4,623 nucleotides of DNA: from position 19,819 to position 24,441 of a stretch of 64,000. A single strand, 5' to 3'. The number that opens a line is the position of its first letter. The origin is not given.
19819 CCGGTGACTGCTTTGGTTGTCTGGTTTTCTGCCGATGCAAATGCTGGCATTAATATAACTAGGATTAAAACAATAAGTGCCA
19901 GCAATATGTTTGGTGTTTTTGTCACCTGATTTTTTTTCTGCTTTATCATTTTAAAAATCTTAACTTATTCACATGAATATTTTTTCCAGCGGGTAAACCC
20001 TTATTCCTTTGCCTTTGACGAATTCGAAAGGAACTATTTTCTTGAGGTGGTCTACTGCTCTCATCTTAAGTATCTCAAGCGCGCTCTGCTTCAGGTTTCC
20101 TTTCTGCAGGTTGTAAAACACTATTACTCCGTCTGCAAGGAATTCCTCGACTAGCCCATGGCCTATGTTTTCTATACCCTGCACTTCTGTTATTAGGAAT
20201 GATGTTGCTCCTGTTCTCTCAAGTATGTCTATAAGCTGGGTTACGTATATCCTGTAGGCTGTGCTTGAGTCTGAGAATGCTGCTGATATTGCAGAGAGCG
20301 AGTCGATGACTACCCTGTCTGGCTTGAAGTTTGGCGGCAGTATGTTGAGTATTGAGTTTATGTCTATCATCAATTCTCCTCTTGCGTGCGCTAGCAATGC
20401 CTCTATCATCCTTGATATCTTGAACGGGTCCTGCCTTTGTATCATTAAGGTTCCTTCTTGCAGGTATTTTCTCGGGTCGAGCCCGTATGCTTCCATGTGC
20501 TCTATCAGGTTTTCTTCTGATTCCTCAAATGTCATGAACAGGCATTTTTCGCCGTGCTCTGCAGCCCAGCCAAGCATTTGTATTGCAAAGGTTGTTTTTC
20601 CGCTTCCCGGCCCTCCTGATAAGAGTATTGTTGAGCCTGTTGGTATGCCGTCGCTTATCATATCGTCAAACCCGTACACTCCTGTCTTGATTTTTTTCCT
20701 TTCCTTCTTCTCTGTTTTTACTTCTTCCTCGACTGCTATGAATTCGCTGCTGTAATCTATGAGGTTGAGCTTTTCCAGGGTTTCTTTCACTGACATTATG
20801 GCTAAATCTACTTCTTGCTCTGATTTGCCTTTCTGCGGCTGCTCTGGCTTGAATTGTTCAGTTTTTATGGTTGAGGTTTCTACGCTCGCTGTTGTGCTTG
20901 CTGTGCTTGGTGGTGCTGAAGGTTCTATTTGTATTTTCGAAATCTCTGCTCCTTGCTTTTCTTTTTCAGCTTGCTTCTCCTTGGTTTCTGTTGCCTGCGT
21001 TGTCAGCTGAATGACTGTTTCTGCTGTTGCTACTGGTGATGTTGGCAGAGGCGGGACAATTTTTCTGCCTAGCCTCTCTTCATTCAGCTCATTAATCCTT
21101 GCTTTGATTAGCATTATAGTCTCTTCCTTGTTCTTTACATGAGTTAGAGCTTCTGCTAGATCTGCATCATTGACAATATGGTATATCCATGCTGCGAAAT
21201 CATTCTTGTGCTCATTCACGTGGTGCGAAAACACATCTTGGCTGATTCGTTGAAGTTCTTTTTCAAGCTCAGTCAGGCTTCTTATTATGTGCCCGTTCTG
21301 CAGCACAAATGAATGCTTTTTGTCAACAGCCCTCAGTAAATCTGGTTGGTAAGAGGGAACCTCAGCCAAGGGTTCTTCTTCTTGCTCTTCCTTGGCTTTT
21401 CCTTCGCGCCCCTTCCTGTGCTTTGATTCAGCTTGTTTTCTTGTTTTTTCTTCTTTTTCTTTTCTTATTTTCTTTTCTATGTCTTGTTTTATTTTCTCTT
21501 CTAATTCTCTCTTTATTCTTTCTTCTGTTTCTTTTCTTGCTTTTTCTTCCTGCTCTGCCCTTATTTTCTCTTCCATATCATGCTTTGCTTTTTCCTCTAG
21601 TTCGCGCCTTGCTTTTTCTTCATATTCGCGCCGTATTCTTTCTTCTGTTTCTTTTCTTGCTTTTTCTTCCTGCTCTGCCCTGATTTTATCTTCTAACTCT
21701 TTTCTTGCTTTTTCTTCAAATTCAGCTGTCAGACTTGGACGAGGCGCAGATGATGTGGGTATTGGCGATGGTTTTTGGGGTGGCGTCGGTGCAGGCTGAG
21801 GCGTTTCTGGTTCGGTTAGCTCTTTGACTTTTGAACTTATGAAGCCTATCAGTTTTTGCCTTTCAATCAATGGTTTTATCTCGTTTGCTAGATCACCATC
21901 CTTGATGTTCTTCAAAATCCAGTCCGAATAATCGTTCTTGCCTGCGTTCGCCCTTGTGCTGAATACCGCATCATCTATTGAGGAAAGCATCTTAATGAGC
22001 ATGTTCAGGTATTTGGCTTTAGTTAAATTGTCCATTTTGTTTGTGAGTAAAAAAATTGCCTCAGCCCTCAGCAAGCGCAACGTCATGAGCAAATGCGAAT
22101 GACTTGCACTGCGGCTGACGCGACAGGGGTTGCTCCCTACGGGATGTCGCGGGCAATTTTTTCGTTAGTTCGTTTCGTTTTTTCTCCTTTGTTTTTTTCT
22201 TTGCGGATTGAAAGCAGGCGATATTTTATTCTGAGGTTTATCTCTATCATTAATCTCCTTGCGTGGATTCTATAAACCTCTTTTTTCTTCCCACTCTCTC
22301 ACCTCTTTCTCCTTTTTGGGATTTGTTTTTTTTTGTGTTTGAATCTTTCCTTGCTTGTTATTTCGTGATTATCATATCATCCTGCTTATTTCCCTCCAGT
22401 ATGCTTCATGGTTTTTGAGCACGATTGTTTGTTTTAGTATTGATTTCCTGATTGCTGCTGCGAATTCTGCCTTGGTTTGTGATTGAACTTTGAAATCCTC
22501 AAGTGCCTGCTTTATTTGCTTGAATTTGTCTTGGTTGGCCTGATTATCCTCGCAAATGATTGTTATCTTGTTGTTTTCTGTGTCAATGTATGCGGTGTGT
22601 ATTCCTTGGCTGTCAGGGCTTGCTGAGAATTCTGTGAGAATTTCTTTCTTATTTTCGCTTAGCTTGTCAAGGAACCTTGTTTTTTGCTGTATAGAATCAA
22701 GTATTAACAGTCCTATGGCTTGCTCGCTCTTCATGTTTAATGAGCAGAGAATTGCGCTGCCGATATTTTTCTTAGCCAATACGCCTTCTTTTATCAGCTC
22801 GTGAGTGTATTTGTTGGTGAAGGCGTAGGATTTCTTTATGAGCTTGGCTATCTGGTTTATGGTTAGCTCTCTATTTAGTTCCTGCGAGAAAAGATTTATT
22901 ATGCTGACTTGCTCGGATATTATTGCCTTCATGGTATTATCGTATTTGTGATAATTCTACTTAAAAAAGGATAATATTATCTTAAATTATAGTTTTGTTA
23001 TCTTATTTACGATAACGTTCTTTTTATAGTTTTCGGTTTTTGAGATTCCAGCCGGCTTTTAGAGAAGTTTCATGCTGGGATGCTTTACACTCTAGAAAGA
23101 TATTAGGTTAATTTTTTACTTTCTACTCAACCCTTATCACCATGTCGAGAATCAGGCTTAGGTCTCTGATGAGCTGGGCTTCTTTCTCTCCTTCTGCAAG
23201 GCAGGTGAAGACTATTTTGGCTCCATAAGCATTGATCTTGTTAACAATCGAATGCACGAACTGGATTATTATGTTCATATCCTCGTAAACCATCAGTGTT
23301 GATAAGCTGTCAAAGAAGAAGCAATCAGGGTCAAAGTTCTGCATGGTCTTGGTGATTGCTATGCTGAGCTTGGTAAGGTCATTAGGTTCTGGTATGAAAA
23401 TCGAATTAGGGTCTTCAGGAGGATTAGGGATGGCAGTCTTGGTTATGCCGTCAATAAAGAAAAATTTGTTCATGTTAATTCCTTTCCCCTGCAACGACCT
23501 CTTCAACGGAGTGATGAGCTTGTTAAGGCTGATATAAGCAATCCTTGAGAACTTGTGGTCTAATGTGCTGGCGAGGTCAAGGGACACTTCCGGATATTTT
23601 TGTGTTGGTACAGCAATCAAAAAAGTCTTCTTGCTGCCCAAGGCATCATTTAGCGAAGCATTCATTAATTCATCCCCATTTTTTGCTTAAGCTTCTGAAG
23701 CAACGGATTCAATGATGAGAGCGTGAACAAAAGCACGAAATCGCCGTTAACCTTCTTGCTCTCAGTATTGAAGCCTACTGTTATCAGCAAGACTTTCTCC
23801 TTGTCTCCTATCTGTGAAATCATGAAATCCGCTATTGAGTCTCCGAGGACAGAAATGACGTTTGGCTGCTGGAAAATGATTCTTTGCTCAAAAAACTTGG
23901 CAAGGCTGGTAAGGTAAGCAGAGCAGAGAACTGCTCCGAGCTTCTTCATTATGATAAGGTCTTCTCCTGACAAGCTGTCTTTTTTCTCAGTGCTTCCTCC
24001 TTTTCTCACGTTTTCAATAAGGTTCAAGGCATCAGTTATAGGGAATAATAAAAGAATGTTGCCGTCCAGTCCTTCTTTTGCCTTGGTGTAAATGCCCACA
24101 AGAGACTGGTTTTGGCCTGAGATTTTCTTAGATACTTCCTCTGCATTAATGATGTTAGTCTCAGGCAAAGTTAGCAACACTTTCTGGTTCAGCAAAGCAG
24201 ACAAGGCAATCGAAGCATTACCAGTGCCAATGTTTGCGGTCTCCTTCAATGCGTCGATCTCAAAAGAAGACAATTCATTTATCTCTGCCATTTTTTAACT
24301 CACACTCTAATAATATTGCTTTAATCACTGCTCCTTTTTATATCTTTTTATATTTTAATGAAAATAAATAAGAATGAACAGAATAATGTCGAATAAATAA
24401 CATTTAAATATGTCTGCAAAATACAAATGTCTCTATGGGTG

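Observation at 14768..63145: Dispersed family of structured palindromic repeats (8 copies in 64 kb) with compensatory stem changes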

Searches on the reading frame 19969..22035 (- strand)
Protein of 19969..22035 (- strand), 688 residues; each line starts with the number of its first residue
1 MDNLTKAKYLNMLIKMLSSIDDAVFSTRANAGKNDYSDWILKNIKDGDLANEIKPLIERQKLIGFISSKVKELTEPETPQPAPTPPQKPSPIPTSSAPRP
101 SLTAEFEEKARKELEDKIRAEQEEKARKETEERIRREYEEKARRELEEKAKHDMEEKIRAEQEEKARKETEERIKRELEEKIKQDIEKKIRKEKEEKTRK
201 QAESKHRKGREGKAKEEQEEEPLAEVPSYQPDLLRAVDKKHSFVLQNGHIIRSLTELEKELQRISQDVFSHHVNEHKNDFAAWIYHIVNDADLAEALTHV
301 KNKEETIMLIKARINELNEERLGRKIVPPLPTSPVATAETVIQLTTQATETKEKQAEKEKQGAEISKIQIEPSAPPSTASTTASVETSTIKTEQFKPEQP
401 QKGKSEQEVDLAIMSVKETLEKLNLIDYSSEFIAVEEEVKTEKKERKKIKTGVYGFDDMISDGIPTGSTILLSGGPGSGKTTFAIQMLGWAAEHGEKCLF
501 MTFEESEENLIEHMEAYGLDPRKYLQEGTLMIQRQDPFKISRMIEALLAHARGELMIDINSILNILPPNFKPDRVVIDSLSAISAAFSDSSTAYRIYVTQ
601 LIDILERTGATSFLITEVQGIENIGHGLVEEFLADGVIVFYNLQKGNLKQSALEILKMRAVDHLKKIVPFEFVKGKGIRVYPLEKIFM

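Call 14: search_protein_families(library=pfam, proteins=[window:19969-22035:-], max_evalue=0.01)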
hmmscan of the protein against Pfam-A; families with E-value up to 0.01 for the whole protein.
window:19969-22035:- (688 aa): 12 families
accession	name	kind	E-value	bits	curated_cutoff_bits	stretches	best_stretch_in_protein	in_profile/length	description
PF06745.19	ATPase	-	4.1e-46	157.6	26.6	1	449-684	1-230/231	KaiC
PF13481.12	AAA_25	-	1.2e-08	35.2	27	1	459-615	25-187/195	AAA domain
PF19027.5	DUF5752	-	1.2e-07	31.8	23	1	248-322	17-103/208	Family of unknown function (DUF5752)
PF03796.21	DnaB_C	-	5e-06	26.5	27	1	449-546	2-98/255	DnaB-like helicase C terminal domain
PF07088.17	GvpD_P-loop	-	8e-06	26.3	24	1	466-640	9-172/189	GvpD gas vesicle protein, P-loop domain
PF13245.12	AAA_19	-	0.0018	18.9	25.1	1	468-504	12-50/134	AAA domain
PF00437.27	T2SSE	-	0.0029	16.7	24.9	1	469-537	144-212/370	Type II/IV secretion system protein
PF00154.27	RecA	-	0.0039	17.1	27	1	441-506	25-91/262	recA bacterial DNA recombination protein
PF24883.2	NPHP3_N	-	0.0042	17.7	24.8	0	468-508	23-63/164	Nephrocystin 3, N-terminal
PF20720.3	nSTAND3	-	0.0047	17.1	27.2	1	468-502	18-52/155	Novel STAND NTPase 3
PF05729.18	NACHT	-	0.0056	17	26.7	0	469-589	2-99/167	NACHT domain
PF01695.23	IstB_IS21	-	0.0099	15.8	24.1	0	468-505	93-130/238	IstB-like ATP binding protein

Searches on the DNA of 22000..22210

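Call 50: search_rna_families(source=window, start=22000, end=22210, threshold=evalue, max_evalue=10)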
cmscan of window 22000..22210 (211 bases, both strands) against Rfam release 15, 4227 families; matches with E-value up to 10: 1.
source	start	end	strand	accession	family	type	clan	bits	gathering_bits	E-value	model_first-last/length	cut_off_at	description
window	22003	22090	-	RF01201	snR40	Gene; snRNA; snoRNA; CD-box;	CL00054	14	50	1.5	1-93/93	no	Small nucleolar RNA snR40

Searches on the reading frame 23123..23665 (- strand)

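Call 14: search_protein_families(library=pfam, proteins=[window:23123-23665:-], max_evalue=0.01)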
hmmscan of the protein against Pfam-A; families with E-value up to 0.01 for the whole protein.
window:23123-23665:- (180 aa): 3 families
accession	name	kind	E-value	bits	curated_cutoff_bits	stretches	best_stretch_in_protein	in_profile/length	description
PF24336.1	DUF7504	-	6.5e-09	36.9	27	1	82-179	73-179/179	Family of unknown function (DUF7504)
PF06745.19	ATPase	-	0.00034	20.5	26.6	1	65-179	80-187/231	KaiC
PF05763.18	DUF835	-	0.0046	17.2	33.1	1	93-155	57-119/136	Protein of unknown function (DUF835)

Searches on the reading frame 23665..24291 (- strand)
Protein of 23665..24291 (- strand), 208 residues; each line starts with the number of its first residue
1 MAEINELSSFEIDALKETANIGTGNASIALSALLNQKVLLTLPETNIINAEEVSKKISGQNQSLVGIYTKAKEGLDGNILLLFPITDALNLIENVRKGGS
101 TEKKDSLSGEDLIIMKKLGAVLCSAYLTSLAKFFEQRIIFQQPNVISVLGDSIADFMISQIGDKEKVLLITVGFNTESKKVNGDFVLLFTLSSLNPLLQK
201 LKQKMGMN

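Call 14: search_protein_families(library=pfam, proteins=[window:23665-24291:-], max_evalue=0.01)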
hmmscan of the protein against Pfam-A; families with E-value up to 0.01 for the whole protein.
window:23665-24291:- (208 aa): 1 family
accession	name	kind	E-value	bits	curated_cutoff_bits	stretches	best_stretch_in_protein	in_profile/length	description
PF04509.17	CheC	-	8.6e-09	35.6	22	1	11-46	2-37/38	CheC-like family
